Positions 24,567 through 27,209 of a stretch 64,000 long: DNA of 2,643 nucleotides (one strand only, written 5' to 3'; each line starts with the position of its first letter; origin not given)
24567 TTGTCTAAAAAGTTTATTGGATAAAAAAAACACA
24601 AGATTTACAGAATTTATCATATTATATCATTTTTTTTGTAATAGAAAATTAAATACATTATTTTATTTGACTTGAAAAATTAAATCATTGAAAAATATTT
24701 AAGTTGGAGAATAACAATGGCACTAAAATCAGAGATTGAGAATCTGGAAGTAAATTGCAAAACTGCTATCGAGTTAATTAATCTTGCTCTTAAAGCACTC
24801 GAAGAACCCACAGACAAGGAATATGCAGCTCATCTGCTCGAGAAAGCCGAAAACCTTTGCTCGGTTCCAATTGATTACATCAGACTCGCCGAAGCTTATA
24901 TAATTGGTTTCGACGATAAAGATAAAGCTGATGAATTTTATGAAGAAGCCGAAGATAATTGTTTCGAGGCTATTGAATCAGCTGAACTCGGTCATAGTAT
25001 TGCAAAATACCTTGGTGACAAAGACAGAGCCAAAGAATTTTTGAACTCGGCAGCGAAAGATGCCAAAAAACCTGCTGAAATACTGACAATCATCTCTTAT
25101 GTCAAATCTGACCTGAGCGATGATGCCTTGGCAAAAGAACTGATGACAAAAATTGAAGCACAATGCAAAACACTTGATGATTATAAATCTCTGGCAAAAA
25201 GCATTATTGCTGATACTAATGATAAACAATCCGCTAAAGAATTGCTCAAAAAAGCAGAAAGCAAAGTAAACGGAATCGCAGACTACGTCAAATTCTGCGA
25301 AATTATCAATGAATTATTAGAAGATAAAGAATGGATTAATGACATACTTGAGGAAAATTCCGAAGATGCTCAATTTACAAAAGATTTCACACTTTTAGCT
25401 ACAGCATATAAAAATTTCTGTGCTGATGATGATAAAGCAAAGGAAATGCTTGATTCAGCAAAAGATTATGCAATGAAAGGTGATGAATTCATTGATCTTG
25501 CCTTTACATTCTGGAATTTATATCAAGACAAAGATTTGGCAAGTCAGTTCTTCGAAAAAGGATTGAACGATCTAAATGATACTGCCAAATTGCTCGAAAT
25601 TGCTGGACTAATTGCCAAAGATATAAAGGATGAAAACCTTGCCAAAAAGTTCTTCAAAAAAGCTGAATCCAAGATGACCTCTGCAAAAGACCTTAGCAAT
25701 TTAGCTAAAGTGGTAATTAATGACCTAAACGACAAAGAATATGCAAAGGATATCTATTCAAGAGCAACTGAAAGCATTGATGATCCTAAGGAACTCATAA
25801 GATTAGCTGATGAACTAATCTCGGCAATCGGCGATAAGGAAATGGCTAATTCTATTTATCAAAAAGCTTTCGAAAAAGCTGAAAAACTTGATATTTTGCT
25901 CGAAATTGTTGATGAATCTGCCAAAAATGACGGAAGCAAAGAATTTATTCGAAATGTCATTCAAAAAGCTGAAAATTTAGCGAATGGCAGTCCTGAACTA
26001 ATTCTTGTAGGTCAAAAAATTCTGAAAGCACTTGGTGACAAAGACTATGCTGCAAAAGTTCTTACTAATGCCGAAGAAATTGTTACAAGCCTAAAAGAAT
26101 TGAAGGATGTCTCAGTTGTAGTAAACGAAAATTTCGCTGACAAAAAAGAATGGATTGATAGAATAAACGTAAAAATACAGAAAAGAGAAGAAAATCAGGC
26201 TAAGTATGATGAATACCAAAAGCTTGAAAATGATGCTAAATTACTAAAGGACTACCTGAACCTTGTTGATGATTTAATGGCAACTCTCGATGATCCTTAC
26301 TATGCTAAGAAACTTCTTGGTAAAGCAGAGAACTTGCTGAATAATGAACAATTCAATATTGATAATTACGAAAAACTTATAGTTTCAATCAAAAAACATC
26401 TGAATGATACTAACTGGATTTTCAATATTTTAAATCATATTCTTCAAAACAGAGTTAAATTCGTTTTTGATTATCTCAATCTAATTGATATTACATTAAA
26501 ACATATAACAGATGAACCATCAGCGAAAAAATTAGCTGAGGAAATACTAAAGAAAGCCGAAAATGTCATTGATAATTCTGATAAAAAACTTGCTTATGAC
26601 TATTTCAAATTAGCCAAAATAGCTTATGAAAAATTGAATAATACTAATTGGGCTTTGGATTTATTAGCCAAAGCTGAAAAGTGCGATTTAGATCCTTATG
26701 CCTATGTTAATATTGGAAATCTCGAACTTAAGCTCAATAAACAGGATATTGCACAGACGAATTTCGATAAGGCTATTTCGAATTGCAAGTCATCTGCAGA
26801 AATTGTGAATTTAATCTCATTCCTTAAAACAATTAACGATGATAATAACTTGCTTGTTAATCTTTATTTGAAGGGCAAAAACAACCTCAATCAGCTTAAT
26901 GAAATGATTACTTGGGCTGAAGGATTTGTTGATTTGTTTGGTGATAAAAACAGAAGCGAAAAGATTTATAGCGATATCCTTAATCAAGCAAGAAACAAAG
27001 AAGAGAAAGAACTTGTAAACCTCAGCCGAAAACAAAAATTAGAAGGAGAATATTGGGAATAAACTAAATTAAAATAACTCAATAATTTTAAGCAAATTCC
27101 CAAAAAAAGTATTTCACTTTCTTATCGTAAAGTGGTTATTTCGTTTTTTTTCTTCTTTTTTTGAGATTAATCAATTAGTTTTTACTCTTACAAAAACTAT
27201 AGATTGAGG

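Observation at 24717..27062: A 781-aa protein made of about 20 copies of a non-canonical 34-aa repeat, divergent from the flagellar export operon.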

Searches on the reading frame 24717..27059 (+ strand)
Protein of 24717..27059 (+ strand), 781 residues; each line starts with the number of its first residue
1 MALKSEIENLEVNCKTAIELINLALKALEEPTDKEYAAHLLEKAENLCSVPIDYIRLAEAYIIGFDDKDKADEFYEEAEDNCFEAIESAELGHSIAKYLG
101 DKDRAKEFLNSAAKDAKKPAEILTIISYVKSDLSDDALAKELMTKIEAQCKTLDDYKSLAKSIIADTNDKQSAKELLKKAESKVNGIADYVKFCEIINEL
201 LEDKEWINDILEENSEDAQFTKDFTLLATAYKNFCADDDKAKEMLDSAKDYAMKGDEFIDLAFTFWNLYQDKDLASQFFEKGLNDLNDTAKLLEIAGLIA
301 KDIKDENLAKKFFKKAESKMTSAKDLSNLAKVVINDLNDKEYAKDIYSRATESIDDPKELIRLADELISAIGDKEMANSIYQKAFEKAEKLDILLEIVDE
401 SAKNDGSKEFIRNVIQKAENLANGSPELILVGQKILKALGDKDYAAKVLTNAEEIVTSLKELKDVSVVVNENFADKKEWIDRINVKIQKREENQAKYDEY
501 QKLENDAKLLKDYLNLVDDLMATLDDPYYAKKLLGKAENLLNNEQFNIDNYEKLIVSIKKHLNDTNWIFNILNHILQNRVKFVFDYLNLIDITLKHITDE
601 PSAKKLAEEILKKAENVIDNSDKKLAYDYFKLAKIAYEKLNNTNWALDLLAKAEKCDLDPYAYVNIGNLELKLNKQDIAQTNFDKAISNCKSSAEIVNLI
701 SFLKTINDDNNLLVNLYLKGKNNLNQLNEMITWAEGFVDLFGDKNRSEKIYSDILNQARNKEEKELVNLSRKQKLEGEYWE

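Call 3: search_protein_families(library=pfam, proteins=[window:24717-27059:+], max_evalue=10)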
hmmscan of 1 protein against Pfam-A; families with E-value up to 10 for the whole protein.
window:24717-27059:+ (781 aa): 11 families
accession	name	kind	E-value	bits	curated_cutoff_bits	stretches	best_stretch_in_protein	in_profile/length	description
PF17874.7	TPR_MalT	-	0.0078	16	45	1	526-653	176-306/336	MalT-like TPR region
PF21896.2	Talin_IBS2B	-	0.027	14.9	27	1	359-462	25-111/118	Talin IBS2B domain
PF17809.6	UPA_2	-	0.041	14.1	22.7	1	348-417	47-114/131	UPA domain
PF13181.12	TPR_8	-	0.098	13.3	25.7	2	662-688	3-29/34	Tetratricopeptide repeat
PF11714.13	Inhibitor_I53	-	0.14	12.9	25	1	483-502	37-56/78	Thrombin inhibitor Madanin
PF21692.3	Talin_R4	-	0.18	12.6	27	1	378-464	35-121/126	Talin, R4 domain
PF18660.6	Tsi6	-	0.2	12.2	26.9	1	195-251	24-80/83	Tsi6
PF00515.34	TPR_1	-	0.37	11.1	27.8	1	661-688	2-29/34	Tetratricopeptide repeat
PF13428.12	TPR_14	-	0.44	11.8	23.5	0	98-123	13-38/44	Tetratricopeptide repeat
PF20205.3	DUF6567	-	0.47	10.8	27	1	310-347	68-107/123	Family of unknown function (DUF6567)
PF07719.23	TPR_2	-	4.5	8.1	27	1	660-689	1-30/34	Tetratricopeptide repeat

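Call 4: search_protein_families(library=ncbifam, proteins=[window:24717-27059:+], max_evalue=10)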
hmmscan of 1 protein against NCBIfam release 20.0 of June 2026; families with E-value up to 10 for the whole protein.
window:24717-27059:+ (781 aa): 6 families
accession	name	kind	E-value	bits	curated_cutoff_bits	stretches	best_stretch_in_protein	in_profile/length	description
TIGR02521.1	type_IV_pilW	equivalog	1.8e-05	24.4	154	3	272-386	113-230/234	type IV pilus biogenesis/stability protein PilW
TIGR02552.1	LcrH_SycD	equivalog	0.0011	18.7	104.8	1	636-695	61-121/136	SycD/LcrH family type III secretion system chaperone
TIGR02980.1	SigBFG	subfamily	0.045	13.4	234.35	1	557-656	67-162/227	SigB/SigF/SigG family RNA polymerase sigma factor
NF033920.0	C39_PA2778_fam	equivalog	0.53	9.6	150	1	639-702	168-232/255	PA2778 family cysteine peptidase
TIGR01620.2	hyp_HI0043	subfamily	5.3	6.6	160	2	316-388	130-208/329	TIGR01620 family protein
NF047923.1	pyridox_DH_SDR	equivalog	6.9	6.1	325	0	91-154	15-79/243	pyridoxal 4-dehydrogenase, SDR-type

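Call 5: search_solved_structures(query=window:24717-27059:+, max_evalue=10)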
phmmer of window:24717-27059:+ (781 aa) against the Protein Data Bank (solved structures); distinct sequences matched with E-value up to 10: 1.
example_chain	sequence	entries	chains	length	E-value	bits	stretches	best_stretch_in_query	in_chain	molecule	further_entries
4hb1_A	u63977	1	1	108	0.31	12.7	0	383-432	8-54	DHP1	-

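Call 10: find_homologous_proteins(query=window:24717-27059:+, max_evalue=0.001)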
Query window:24717-27059:+ (781 aa): 39 proteins with E <= 0.001 among 8000 candidates.
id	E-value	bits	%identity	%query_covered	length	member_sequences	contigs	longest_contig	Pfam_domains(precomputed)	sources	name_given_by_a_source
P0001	1.4e-214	733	47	100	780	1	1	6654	-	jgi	jgi:hypothetical protein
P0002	6.7e-200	684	46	100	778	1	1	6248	-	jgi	-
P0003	1.2e-199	683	46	100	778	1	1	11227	PF13181.13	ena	-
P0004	3.2e-197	675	46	99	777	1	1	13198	-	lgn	-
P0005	9.2e-196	671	45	100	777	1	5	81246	PF13181.13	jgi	jgi:tetratricopeptide (TPR) repeat protein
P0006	4.8e-195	668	46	100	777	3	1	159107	PF13181.13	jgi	jgi:Tfp pilus assembly protein PilF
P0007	1.4e-193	663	46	100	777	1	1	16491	-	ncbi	-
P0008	3.6e-189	649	45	100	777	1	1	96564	PF13181.13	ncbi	ncbi:MAG: hypothetical protein V1779_01355 [bacterium]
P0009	5.3e-189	648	46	100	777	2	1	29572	-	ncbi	-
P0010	5.5e-189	648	45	100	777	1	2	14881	PF13428.13,PF13181.13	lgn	-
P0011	1.7e-188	647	45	100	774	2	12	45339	-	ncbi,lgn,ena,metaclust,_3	metaclust:\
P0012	7.9e-185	635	45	100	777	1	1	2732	-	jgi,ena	-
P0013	1.4e-184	634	45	100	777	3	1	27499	-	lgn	-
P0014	5.6e-183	628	45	98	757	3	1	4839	PF13181.13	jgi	jgi:Tfp pilus assembly protein PilF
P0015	1.4e-181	624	43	100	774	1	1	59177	-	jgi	jgi:hypothetical protein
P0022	3.5e-144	500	38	100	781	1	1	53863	-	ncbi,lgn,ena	-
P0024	9.4e-141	489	36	100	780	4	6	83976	-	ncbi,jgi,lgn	jgi:hypothetical protein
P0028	6.4e-126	440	36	95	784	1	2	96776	-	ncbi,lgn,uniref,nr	ncbi:hypothetical protein F2Q65_08995 [Thiohalocapsa marina]|uniref:Tetratricopeptide repeat protein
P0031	1.3e-94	336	30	98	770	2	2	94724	-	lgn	-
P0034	6.3e-72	261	29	77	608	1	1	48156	-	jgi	jgi:hypothetical protein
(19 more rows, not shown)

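Call 12: find_encoding_contigs(protein=P0006, flank=8000, max_places=2)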
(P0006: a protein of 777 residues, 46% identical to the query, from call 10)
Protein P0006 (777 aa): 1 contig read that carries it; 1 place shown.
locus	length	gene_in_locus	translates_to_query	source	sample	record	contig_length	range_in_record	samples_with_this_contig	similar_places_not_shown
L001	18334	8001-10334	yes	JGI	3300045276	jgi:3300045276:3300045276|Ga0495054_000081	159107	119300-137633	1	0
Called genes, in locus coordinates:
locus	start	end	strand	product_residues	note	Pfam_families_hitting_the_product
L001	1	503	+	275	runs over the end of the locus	PF02811:PHP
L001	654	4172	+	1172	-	PF15902:Sortilin-Vps10, PF18962:Por_Secre_tail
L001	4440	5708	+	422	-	PF00890:FAD_binding_2, PF01134:GIDA (faint), PF01266:DAO, PF01946:Thi4 (faint), PF03486:HI0933_like (faint), PF07992:Pyr_redox_2 (weak), PF12831:FAD_oxidored, PF13450:NAD_binding_8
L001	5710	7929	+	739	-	PF00890:FAD_binding_2 (faint), PF07992:Pyr_redox_2, PF12831:FAD_oxidored, PF13450:NAD_binding_8 (weak), PF12838:Fer4_7 (faint), PF13187:Fer4_9, PF13237:Fer4_10 (weak), PF02662:FlpD, +3 more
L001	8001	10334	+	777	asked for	PF13181:TPR_8 (faint)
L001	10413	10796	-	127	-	PF05345:He_PIG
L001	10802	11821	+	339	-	PF23023:Anti-Pycsar_Apyc1, PF00753:Lactamase_B, PF12706:Lactamase_B_2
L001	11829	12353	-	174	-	PF14103:DUF4276 (faint)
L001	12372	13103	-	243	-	PF00756:Esterase (weak)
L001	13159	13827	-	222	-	PF04263:TPK_catalytic, PF04265:TPK_B1_binding (weak)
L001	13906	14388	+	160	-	PF01590:GAF, PF13185:GAF_2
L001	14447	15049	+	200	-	PF02545:Maf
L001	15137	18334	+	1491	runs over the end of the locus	PF25778:DUF7948, PF06739:SBBP (faint), PF19408:PKD_6 (faint), PF18962:Por_Secre_tail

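Call 13: find_encoding_contigs(protein=P0028, flank=8000, max_places=2)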
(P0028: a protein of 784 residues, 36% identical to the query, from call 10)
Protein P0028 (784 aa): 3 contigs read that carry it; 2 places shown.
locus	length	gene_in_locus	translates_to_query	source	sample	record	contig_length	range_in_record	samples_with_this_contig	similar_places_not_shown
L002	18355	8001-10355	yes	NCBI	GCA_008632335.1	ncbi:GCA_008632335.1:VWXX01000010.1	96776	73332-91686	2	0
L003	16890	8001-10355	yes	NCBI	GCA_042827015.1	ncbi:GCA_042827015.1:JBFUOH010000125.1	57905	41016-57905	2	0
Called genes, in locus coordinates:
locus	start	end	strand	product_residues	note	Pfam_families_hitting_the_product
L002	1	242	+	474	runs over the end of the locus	PF19335:HMBD, PF25919:BSH_CusB, PF25973:BSH_CzcB, PF25869:3HB_CusB (weak), PF25954:Beta-barrel_RND_2, PF25967:RND-MFP_C (weak), PF25975:CzcB_C, PF25989:YknX_C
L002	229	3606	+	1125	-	PF00873:ACR_tran, PF03176:MMPL (faint), PF00873:ACR_tran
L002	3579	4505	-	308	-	PF01068:DNA_ligase_A_M, PF14743:DNA_ligase_OB_2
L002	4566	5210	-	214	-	-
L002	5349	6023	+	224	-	PF13640:2OG-FeII_Oxy_3, PF18331:PKHD_C (weak)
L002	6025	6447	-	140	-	PF02657:SufE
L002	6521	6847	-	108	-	PF01521:Fe-S_biosyn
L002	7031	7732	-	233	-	PF02190:LON_substr_bdg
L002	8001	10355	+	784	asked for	-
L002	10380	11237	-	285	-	PF00763:THF_DHG_CYH, PF02882:THF_DHG_CYH_C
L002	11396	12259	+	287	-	PF02517:Rce1-like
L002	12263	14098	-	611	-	PF00999:Na_H_Exchanger, PF02254:TrkA_N (weak)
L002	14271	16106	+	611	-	PF00501:AMP-binding, PF23562:AMP-binding_C_3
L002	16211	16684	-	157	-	PF03625:DUF302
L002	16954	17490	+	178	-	PF13650:Asp_protease_2, PF13975:gag-asp_proteas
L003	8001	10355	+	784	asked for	-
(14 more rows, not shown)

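Call 14: find_encoding_contigs(protein=P0008, flank=8000, max_places=1)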
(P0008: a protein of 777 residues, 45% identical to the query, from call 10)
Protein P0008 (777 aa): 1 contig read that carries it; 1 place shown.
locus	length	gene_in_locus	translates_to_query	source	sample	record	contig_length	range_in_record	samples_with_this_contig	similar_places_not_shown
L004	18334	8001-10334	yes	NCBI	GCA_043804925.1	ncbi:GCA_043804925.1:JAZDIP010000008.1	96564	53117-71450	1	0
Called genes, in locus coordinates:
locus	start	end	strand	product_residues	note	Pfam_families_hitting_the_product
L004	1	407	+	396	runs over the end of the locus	PF04143:Sulf_transp, PF00581:Rhodanese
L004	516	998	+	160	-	PF02001:DUF134, PF27353:MJ0401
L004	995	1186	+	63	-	-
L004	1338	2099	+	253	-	PF00753:Lactamase_B, PF23023:Anti-Pycsar_Apyc1 (weak), PF12706:Lactamase_B_2 (weak)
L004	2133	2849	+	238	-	PF00578:AhpC-TSA, PF08534:Redoxin, PF10417:1-cysPrx_C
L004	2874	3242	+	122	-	PF02579:Nitro_FeMo-Co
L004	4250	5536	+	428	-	PF00890:FAD_binding_2, PF01134:GIDA (weak), PF01266:DAO, PF03486:HI0933_like (faint), PF07992:Pyr_redox_2 (weak), PF12831:FAD_oxidored, PF13450:NAD_binding_8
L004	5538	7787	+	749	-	PF07992:Pyr_redox_2 (weak), PF13450:NAD_binding_8 (faint), PF01266:DAO (weak), PF12831:FAD_oxidored (weak), PF12838:Fer4_7 (faint), PF13187:Fer4_9, PF13237:Fer4_10 (weak), PF02662:FlpD, +3 more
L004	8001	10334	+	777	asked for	PF13181:TPR_8 (faint)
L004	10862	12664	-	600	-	PF21710:Spt6_S1 (faint), PF00575:S1, PF23459:S1_RRP5 (weak)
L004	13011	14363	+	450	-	PF01336:tRNA_anti-codon, PF00152:tRNA-synt_2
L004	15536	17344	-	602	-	PF15902:Sortilin-Vps10 (faint), PF25852:DUF6242_C (faint), PF02012:BNR (faint)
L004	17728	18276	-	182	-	PF10543:ORF6N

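Call 15: find_encoding_contigs(protein=P0005, flank=8000, max_places=2)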
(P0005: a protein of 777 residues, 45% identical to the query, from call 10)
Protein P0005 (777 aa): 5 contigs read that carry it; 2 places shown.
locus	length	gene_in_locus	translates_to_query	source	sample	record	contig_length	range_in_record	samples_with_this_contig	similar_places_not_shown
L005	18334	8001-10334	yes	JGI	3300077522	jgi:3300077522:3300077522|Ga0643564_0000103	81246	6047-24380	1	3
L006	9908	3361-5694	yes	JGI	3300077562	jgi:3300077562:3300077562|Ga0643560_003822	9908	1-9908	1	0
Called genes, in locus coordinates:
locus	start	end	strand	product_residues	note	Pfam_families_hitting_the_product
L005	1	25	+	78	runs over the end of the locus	PF07927:HicA_toxin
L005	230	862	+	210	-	-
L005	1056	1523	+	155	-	PF18962:Por_Secre_tail, PF13860:FlgD_ig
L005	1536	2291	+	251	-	-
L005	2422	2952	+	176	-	-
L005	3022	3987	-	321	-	PF11276:DUF3078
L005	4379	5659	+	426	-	PF01946:Thi4 (faint), PF03486:HI0933_like (faint), PF07992:Pyr_redox_2 (faint), PF00890:FAD_binding_2 (weak), PF01134:GIDA (faint), PF01266:DAO, PF12831:FAD_oxidored, PF13450:NAD_binding_8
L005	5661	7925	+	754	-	PF12837:Fer4_6 (faint), PF07992:Pyr_redox_2 (weak), PF12831:FAD_oxidored (weak), PF13450:NAD_binding_8 (faint), PF13738:Pyr_redox_3 (faint), PF13237:Fer4_10 (weak), PF13187:Fer4_9, PF02662:FlpD, +6 more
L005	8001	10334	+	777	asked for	PF13181:TPR_8 (faint)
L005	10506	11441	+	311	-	PF01040:UbiA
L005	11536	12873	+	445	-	PF03601:Cons_hypoth698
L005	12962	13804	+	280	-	PF04893:Yip1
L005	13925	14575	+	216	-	PF00406:ADK, PF13207:AAA_17, PF13671:AAA_33 (weak), PF05191:ADK_lid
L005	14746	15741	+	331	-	PF00069:Pkinase (faint)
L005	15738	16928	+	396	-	PF01757:Acyl_transf_3, PF07786:HGSNAT_cat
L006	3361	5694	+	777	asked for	PF13181:TPR_8 (faint)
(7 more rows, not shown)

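Call 16: find_encoding_contigs(protein=P0024, flank=8000, max_places=2)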
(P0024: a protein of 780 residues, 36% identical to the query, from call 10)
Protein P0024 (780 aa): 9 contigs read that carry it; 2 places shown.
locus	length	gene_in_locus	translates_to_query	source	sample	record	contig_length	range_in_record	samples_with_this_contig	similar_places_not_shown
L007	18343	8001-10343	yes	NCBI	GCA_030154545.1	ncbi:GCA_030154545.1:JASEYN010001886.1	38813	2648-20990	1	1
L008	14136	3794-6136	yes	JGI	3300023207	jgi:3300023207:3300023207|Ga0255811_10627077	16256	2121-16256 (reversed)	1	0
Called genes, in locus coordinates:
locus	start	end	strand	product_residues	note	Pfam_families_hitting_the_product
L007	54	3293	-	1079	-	PF00133:tRNA-synt_1, PF09334:tRNA-synt_1g, PF01921:tRNA-synt_1f (weak), PF08264:Anticodon_1, PF19302:DUF5915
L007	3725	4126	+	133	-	-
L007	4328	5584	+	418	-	PF00890:FAD_binding_2, PF01266:DAO, PF03486:HI0933_like (faint), PF07992:Pyr_redox_2 (faint), PF12831:FAD_oxidored, PF13450:NAD_binding_8, PF12838:Fer4_7 (faint), PF13187:Fer4_9 (faint), +3 more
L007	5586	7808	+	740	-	PF12797:Fer4_2 (faint), PF13237:Fer4_10 (faint), PF00890:FAD_binding_2 (faint), PF01134:GIDA (faint), PF07992:Pyr_redox_2 (weak), PF12831:FAD_oxidored (weak), PF13187:Fer4_9, PF02662:FlpD, +3 more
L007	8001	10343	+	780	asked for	-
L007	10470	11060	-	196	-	-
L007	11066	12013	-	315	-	PF02470:MlaD, PF28544:Helical_needle (faint)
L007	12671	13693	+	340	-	PF00072:Response_reg, PF01339:CheB_methylest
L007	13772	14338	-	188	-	-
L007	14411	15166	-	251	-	PF20772:TACO1_YebC_N, PF01709:Transcrip_reg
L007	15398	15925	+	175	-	PF01782:RimM (weak), PF05239:PRC, PF24986:PRC_RimM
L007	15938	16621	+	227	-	PF01746:tRNA_m1G_MT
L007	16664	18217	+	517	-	PF02142:MGS, PF01808:AICARFT_IMPCHas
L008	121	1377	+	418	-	PF00890:FAD_binding_2, PF01266:DAO, PF03486:HI0933_like (faint), PF07992:Pyr_redox_2 (faint), PF12831:FAD_oxidored, PF13450:NAD_binding_8, PF12838:Fer4_7 (faint), PF13187:Fer4_9 (faint), +3 more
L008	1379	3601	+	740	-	PF12797:Fer4_2 (faint), PF13237:Fer4_10 (faint), PF00890:FAD_binding_2 (faint), PF01134:GIDA (faint), PF07992:Pyr_redox_2 (weak), PF12831:FAD_oxidored (weak), PF13187:Fer4_9, PF02662:FlpD, +3 more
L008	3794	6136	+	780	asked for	-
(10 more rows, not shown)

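Call 17: find_encoding_contigs(protein=P0031, flank=8000, max_places=1)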
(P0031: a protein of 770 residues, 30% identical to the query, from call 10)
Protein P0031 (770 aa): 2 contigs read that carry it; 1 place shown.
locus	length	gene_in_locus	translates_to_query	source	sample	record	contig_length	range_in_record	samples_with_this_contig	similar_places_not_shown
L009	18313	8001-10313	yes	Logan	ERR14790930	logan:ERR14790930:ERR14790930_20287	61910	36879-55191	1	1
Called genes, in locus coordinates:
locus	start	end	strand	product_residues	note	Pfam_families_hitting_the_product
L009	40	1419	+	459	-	PF02878:PGM_PMM_I, PF02879:PGM_PMM_II, PF02880:PGM_PMM_III, PF00408:PGM_PMM_IV (weak)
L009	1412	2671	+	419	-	PF00994:MoCF_biosynth, PF18146:CinA_KH, PF02464:CinA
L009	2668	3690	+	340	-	PF00814:TsaD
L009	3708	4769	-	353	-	PF03781:FGE-sulfatase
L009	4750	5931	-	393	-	PF00202:Aminotran_3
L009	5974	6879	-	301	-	PF01145:Band_7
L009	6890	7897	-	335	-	PF08240:ADH_N, PF00107:ADH_zinc_N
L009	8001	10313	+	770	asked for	-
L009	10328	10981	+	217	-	PF00406:ADK, PF13207:AAA_17, PF05191:ADK_lid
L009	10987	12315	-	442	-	PF07498:Rho_N, PF07497:Rho_RNA_bind, PF00006:ATP-synt_ab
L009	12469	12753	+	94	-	PF04977:DivIC (weak)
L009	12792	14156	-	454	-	PF12741:SusD-like, PF12771:SusD-like_2, PF12741:SusD-like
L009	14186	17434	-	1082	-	PF13620:CarboxypepD_reg, PF13715:CarbopepD_reg_2, PF07715:Plug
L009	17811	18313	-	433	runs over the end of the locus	PF13650:Asp_protease_2, PF13975:gag-asp_proteas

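Call 25: find_encoding_contigs(protein=P0034, flank=8000, max_places=1)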
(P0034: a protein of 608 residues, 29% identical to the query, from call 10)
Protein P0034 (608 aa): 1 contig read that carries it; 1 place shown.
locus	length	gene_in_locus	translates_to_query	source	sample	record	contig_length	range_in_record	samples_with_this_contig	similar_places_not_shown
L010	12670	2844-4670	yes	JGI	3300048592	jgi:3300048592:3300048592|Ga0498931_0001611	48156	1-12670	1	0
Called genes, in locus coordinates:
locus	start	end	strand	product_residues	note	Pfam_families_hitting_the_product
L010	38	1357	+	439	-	PF00493:MCM (faint), PF13191:AAA_16 (faint), PF00004:AAA (weak), PF07728:AAA_5 (faint), PF13401:AAA_22 (faint), PF07724:AAA_2, PF00004:AAA (weak)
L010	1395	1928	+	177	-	PF03350:UPF0114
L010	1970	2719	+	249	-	PF00027:cNMP_binding, PF13545:HTH_Crp_2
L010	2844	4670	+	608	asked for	-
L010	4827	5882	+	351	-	PF21739:DUF6866_N, PF21740:DUF6866_C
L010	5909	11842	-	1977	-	PF01627:Hpt (weak), PF26379:FimL_2nd, PF27543:FimL_C, PF01627:Hpt, PF02518:HATPase_c, PF01584:CheW, PF00072:Response_reg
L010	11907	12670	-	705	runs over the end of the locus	PF13675:PilJ, PF00015:MCPsignal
